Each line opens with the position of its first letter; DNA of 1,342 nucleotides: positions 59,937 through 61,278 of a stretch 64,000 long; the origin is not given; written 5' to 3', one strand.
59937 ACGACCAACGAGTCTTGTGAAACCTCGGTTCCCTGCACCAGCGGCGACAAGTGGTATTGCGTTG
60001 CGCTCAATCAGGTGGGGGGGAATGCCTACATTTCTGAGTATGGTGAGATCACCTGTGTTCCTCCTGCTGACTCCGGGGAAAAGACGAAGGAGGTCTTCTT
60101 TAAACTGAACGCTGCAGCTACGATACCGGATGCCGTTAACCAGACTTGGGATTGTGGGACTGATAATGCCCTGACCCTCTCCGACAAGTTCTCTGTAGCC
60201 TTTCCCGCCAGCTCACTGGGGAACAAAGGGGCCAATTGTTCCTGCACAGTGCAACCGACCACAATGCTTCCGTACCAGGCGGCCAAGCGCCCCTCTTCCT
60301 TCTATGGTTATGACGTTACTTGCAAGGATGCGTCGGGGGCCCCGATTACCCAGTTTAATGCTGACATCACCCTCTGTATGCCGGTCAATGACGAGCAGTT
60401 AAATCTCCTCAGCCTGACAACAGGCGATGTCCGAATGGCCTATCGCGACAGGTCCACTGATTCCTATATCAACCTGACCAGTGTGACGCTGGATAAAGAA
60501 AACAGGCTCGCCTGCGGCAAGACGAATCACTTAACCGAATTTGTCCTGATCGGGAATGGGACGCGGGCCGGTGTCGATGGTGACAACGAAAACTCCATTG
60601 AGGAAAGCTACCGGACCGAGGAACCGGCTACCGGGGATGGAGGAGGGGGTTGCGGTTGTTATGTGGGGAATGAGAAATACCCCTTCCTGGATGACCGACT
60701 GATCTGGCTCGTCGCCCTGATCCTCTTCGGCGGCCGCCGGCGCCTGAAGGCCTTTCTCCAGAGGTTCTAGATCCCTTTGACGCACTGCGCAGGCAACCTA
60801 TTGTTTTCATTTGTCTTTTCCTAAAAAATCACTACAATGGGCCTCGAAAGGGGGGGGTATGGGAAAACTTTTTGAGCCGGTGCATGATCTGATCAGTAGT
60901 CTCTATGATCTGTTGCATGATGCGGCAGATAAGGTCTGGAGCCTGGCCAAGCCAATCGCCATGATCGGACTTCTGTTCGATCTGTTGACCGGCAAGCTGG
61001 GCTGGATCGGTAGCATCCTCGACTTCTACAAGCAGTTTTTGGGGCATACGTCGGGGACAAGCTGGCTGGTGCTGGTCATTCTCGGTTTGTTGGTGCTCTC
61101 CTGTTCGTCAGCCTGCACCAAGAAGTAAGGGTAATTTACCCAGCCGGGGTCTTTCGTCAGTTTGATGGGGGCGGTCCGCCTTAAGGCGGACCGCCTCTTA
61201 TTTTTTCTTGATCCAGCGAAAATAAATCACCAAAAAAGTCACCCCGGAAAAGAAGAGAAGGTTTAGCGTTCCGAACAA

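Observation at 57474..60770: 1098-aa Cys-rich secreted protein with CarbopepD-like repeats and an exosortase-like C-terminal tail, downstream of znuAB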

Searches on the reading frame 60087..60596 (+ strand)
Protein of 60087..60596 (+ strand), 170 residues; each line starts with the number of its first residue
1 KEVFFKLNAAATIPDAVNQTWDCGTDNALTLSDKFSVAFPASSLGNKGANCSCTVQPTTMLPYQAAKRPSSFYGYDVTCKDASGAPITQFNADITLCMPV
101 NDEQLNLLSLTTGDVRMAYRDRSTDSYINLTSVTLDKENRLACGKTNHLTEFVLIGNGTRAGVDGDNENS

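Call 19: find_homologous_proteins(query=A1, max_evalue=0.001)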
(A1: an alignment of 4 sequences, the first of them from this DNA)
Query A1 (4 sequences): 2657 candidates shared short words with the query, none scored E <= 0.001.

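Call 22: search_solved_structures(query=A1, max_evalue=10, show_alignments=2)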
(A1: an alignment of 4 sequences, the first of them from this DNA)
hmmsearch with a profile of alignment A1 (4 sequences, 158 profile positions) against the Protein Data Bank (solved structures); distinct sequences matched with E-value up to 10: 1.
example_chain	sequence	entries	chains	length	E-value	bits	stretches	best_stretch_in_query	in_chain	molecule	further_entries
2uvd_A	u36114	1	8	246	0.083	16.1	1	42-129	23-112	3-OXOACYL-(ACYL-CARRIER-PROTEIN) REDUCTASE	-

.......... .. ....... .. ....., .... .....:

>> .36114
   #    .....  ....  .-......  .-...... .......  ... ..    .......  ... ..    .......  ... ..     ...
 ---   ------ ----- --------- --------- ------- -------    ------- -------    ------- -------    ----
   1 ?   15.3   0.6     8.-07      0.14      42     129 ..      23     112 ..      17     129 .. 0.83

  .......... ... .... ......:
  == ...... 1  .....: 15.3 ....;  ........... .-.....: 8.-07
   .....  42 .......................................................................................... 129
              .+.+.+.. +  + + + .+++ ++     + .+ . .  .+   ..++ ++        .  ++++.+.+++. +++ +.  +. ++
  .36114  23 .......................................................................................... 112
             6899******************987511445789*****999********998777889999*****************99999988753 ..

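Call 28: predict_structure(alignment_id=A1)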
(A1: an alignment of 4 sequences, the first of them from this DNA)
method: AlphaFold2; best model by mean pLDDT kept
length: 159 residues; sequences in the alignment: 4
mean_pLDDT: 80.3   pTM: 0.77
mean pLDDT of the five models: 80.3, 79.3, 78.9, 78.7, 77.4
residues with pLDDT >= 90: 43; 70-90: 81; 50-70: 25; < 50: 10
segments of 3 or more residues with pLDDT < 50: 1-3
pLDDT, mean of each block of 10 residues (from residue 1): 48 85 92 92 83 86 58 84 85 90 70 79 83 86 87 76
secondary structure, 60 per line:
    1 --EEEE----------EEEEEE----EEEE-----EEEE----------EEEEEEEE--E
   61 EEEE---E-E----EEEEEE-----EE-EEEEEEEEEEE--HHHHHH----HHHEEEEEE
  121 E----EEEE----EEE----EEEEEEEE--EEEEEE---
elements in order: E3-6 E17-22 E27-30 E36-39 E50-57 E60-64 E75-80 E89-99 H102-107 E115-121 E126-129 E134-136 E141-148 E151-156

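Call 29: search_protein_representatives(alignment_id=A1)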
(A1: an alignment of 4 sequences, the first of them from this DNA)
Query: 4 sequences, 158 profile positions. Proteins with E-value up to 0.001 (for the whole library): 4721; up to 1e-10: 996; up to 1e-30: 92. The best 150 are listed.
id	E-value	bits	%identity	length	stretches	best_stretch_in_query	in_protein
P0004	7.4e-62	224.3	-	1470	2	1-158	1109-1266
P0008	1.3e-40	155.2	-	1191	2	3-158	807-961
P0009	3.1e-40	154.0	-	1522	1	3-155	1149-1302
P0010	5.7e-40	153.2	-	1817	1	4-157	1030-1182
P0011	7.0e-40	152.9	-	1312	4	36-153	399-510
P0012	1.1e-39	152.3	-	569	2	2-157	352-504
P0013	3.1e-39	150.8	-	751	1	3-157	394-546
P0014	4.1e-39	150.4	-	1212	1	7-155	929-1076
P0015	8.3e-39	149.4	-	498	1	7-157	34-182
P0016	1.0e-38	149.1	-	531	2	4-157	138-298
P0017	4.5e-38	147.0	-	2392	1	14-157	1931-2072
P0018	6.8e-38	146.4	-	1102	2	1-157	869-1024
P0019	7.1e-38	146.4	-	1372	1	5-156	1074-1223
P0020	7.9e-38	146.2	-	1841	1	4-156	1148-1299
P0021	8.9e-38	146.0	-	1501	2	5-157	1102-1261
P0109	7.9e-30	120.2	-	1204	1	10-157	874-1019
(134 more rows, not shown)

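Call 32: fold_search(model_id=the predicted structure, library=pdb)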
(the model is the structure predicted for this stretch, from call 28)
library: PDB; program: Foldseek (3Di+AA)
matches with E <= 10: 747; with E <= 0.001: 4
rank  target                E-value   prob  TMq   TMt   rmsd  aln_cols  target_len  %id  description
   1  3ud2_A                1.2e-04  1.00  0.53  0.30   6.2       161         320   14  Crystal structure of Selenomethionine ZU5A-ZU5B protein domains of human erythrocyte ankyrin (released 2012-02-22)
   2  3ud2_B                1.9e-04  1.00  0.58  0.32   4.5       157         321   13  Crystal structure of Selenomethionine ZU5A-ZU5B protein domains of human erythrocyte ankyrin (released 2012-02-22)
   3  4d8o                  3.3e-04  1.00  0.56  0.20   4.5       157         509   15  Crystal Structure of the ankyrin-B ZU5-ZU5-UPA-DD tandem (released 2012-03-28)
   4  3ud1_A                6.3e-04  1.00  0.57  0.31   4.7       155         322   14  Crystal structure of ZU5A-ZU5B domains of human erythrocyte ankyrin (released 2012-02-22)
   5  9mqr_A                2.3e-03  1.00  0.61  0.42   4.4       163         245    7  A8 Fab in complex with CD97 (released 2025-09-24)
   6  4dlo_B                2.3e-03  1.00  0.56  0.29   3.7       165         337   13  Crystal structure of the GAIN and HormR domains of brain angiogenesis inhibitor 3 (BAI3) (released 2012-02-22)
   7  4dlo_A                3.2e-03  1.00  0.56  0.29   4.7       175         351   10  Crystal structure of the GAIN and HormR domains of brain angiogenesis inhibitor 3 (BAI3) (released 2012-02-22)
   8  8j07_k3               4.2e-03  1.00  0.53  0.19  10.6       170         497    9  96nm repeat of human respiratory doublet microtubule and associated axonemal complexes (released 2023-07-26)
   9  8oek                  4.4e-03  1.00  0.60  0.31   4.3       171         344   12  Crystal structure of the HormR-GAIN domains of adhesion GPCR ADGRB2 (BAI2) in the uncleaved state (released 2023-05-31)
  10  6m3p_E                6.4e-03  1.00  0.49  0.21   5.4       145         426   16  Crystal structure of AnkG/beta2-spectrin complex (released 2020-05-13)
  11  6m3p_C                9.4e-03  1.00  0.44  0.19   6.2       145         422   14  Crystal structure of AnkG/beta2-spectrin complex (released 2020-05-13)
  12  9y6s_9K               9.4e-03  1.00  0.52  0.19   6.9       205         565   10  96-nm repeat of the Leishmania tarentolae doublet microtubule (released 2025-12-17)
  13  8vy2_A                1.2e-02  1.00  0.58  0.09   5.7       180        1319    9  Structure of mCELSR1 extracellular region containing CADH9-GAIN domains (released 2025-05-07)
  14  6m3r_E                2.5e-02  1.00  0.50  0.21   5.6       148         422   16  Crystal structure of AnkG/beta4-spectrin complex (released 2020-05-13)
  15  9e5c_5n               2.8e-02  0.99  0.54  0.17   6.8       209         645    9  Cryo-EM structure of 96 nm repeat of microtubule doublet from T. brucei flagellum (released 2025-03-12)
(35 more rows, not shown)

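Call 44: find_encoding_contigs(protein=P0018, flank=10000, max_places=3)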
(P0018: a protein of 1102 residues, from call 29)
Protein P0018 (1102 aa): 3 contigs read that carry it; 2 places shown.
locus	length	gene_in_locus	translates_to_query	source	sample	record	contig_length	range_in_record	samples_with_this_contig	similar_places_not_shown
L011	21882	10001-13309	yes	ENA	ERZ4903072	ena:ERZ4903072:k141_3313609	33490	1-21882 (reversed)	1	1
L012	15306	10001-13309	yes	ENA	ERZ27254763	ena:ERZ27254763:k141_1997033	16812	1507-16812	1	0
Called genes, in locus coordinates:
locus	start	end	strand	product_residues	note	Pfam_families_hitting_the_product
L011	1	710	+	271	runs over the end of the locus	PF02498:Bro-N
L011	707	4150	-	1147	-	PF20473:MmeI_Mtase (weak), PF07669:Eco57I, PF02384:N6_Mtase, PF12950:TaqI_C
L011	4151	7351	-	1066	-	PF13091:PLDc_2, PF00270:DEAD (faint), PF04851:ResIII, PF00176:SNF2-rel_dom, PF13307:Helicase_C_2 (faint), PF00271:Helicase_C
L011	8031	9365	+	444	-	PF01566:Nramp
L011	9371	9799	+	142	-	PF00582:Usp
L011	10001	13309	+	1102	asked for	PF13620:CarboxypepD_reg (faint)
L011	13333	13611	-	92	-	-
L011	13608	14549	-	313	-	PF02661:Fic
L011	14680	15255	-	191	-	PF07929:PRiA4_ORF3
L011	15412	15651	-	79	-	-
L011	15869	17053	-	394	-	PF17761:DUF1016_N, PF06250:YhcG_C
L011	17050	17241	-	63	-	-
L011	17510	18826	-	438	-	PF01266:DAO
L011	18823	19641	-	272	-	PF00198:2-oxoacid_dh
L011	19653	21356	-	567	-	PF00999:Na_H_Exchanger, PF02254:TrkA_N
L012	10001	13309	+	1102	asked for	PF13620:CarboxypepD_reg (faint)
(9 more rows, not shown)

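Call 49: search_protein_families(library=pfam, proteins=[window:60087-60596:+], max_evalue=10)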
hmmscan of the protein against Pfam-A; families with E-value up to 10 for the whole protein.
seq(170 aa): 0 families

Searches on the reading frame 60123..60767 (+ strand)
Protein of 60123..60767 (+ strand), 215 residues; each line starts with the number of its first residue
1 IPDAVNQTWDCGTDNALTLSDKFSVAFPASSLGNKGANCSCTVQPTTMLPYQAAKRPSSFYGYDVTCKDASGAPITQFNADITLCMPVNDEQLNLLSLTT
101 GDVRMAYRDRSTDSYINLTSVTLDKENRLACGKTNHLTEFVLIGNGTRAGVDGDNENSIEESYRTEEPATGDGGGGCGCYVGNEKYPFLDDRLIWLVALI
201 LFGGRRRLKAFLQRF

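Call 36: find_related_loci(query=A2, collection=genome_contigs, flank=10000)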
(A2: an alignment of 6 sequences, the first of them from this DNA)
Query A2 (215 aa) in genome_contigs; peptide patterns used: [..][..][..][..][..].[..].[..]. (x = any residue, [..] = any of these).
12 stretches matched a pattern; 1 encode a relative of the query (tblastn E <= 1e-3); 1 distinct loci.
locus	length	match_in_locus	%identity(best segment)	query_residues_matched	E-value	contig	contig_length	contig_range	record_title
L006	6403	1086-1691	44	1-208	3e-54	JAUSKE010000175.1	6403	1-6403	MAG: Deltaproteobacteria bacterium isolate E14_metabat.bin.352 E14_k141_425293, whole genome shotgun sequence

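Call 38: find_related_loci(query=A2, collection=metagenome_contigs, flank=10000)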
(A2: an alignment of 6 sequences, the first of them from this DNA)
Query A2 (215 aa) in metagenome_contigs; peptide patterns used: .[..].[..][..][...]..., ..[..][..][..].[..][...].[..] (x = any residue, [..] = any of these).
198 stretches matched a pattern; 1 encode a relative of the query (tblastn E <= 1e-3); 1 distinct loci.
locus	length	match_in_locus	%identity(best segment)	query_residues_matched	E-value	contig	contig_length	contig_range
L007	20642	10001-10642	38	1-214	1e-46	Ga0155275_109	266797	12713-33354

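Call 62: predict_structure(alignment_id=A2)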
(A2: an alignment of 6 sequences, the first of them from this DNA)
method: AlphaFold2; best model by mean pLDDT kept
length: 215 residues; sequences in the alignment: 6
mean_pLDDT: 74.1   pTM: 0.63
mean pLDDT of the five models: 74.1, 71.7, 71.0, 69.2, 67.7
residues with pLDDT >= 90: 79; 70-90: 58; 50-70: 34; < 50: 44
segments of 3 or more residues with pLDDT < 50: 146-189
pLDDT, mean of each block of 10 residues (from residue 1): 95 96 95 93 84 64 93 91 91 72 84 83 88 92 60 41 44 30 37 66 64 60
secondary structure, 60 per line:
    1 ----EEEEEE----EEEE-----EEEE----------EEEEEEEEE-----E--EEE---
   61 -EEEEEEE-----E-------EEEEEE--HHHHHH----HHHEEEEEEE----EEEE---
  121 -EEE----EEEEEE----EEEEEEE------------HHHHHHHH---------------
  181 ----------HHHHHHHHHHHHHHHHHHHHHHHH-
elements in order: E5-10 E15-18 E24-27 E38-46 E55-57 E62-68 E82-87 H90-95 E103-109 E114-117 E122-124 E129-134 E139-145 H158-165 H191-214

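Call 80: search_protein_families(library=pfam, proteins=[L006:1649-3445:+, L006:3327-5015:+, L007:11944-13122:-, L007:6481-7164:-, L007:3379-4377:-, L007:10701-11927:+, L007:2222-3382:+, L007:1244-2215:+], max_evalue=0.01)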
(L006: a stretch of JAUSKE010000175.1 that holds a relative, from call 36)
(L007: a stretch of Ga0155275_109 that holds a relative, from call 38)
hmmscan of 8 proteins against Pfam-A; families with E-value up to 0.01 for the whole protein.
L006:1649-3445:+ (598 aa): 2 families
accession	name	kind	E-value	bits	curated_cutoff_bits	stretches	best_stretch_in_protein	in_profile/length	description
PF04794.17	YdjC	-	1.9e-62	212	29.7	1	301-560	1-265/266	YdjC-like protein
PF00535.33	Glycos_transf_2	-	1.9e-23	83.7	23.3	1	48-209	1-156/168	Glycosyl transferase family 2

L006:3327-5015:+ (562 aa): 1 family
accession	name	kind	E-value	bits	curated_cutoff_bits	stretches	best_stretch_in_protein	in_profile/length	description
PF13231.12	PMT_2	-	3.2e-13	50.6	26.1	1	107-257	7-154/160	Dolichyl-phosphate-mannose-protein mannosyltransferase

L007:11944-13122:- (392 aa): 5 families
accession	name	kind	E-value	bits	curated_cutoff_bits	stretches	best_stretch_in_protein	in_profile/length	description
PF07884.19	VKOR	-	2.7e-21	76.6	27.5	1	16-145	2-131/134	Vitamin K epoxide reductase family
PF13462.12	Thioredoxin_4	-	1.1e-18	68.4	23.2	1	216-368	5-149/165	Thioredoxin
PF01323.26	DSBA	-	6.1e-16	59.2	25.6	1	228-382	2-187/191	DSBA-like thioredoxin domain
PF13743.12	Thioredoxin_5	-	0.00044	20.5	27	1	283-364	78-163/186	Thioredoxin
PF13098.12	Thioredoxin_2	-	0.0014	19.3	27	0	223-364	4-81/104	Thioredoxin-like domain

L007:6481-7164:- (227 aa): 0 families

L007:3379-4377:- (332 aa): 1 family
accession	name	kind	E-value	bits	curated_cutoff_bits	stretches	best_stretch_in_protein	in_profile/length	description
PF01731.26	Arylesterase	-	0.0003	21.4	21.3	0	71-97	47-73/86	Arylesterase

L007:10701-11927:+ (408 aa): 2 families
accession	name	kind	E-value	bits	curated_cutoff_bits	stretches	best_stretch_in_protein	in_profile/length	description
PF00962.28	A_deaminase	-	1.2e-65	222.3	27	2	183-378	138-317/330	Adenosine deaminase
PF01979.26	Amidohydro_1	-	1.7e-06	27.9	25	1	113-353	28-268/345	Amidohydrolase family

L007:2222-3382:+ (386 aa): 1 family
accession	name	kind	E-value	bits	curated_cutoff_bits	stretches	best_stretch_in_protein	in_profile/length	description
PF20903.3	SPL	-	1.1e-25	90.6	27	1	26-310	1-288/338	Spore photoproduct lyase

L007:1244-2215:+ (323 aa): 1 family
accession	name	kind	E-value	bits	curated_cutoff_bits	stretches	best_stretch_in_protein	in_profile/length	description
PF02195.25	ParB_N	-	2.2e-13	50.5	26.3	1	3-83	3-84/95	ParB N-terminal domain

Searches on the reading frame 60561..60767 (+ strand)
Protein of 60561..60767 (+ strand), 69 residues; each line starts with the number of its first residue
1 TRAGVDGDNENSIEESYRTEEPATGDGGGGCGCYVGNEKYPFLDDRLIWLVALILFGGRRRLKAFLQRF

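Call 5: search_protein_families(library=ncbifam, proteins=[window:60576-60767:+], max_evalue=10)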
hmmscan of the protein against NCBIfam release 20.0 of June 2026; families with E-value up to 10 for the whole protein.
seq(64 aa): 0 families

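Call 9: search_protein_families(library=pfam, proteins=[window:60576-60767:+], max_evalue=10)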
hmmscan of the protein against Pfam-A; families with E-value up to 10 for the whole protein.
seq(64 aa): 1 family
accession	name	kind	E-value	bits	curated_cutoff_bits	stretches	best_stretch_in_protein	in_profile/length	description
PF14086.11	DUF4266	-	0.047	15.1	27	1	18-28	39-49/50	Domain of unknown function (DUF4266)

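Call 16: find_homologous_proteins(query=window:60561-60767:+, max_evalue=10)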
Query seq(69 aa): no candidate shares three 5-residue words with the query. No homologue found.

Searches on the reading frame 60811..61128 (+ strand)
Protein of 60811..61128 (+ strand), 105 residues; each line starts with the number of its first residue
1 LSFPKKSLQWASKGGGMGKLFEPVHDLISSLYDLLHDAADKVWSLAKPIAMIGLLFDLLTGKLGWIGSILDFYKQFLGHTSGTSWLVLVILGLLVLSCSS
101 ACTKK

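Call 3: search_protein_families(library=pfam, proteins=[window:60811-61128:+], max_evalue=0.01)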
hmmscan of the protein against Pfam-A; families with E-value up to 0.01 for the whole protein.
window:60811-61128:+ (105 aa): 0 families

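Call 4: search_protein_families(library=ncbifam, proteins=[window:60811-61128:+], max_evalue=1)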
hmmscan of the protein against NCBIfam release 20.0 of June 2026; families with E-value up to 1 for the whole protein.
window:60811-61128:+ (105 aa): 0 families

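Call 80: search_protein_families(library=pfam, proteins=[window:60859-61128:+], max_evalue=0.01)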
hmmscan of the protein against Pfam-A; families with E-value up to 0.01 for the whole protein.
window:60859-61128:+ (89 aa): 0 families
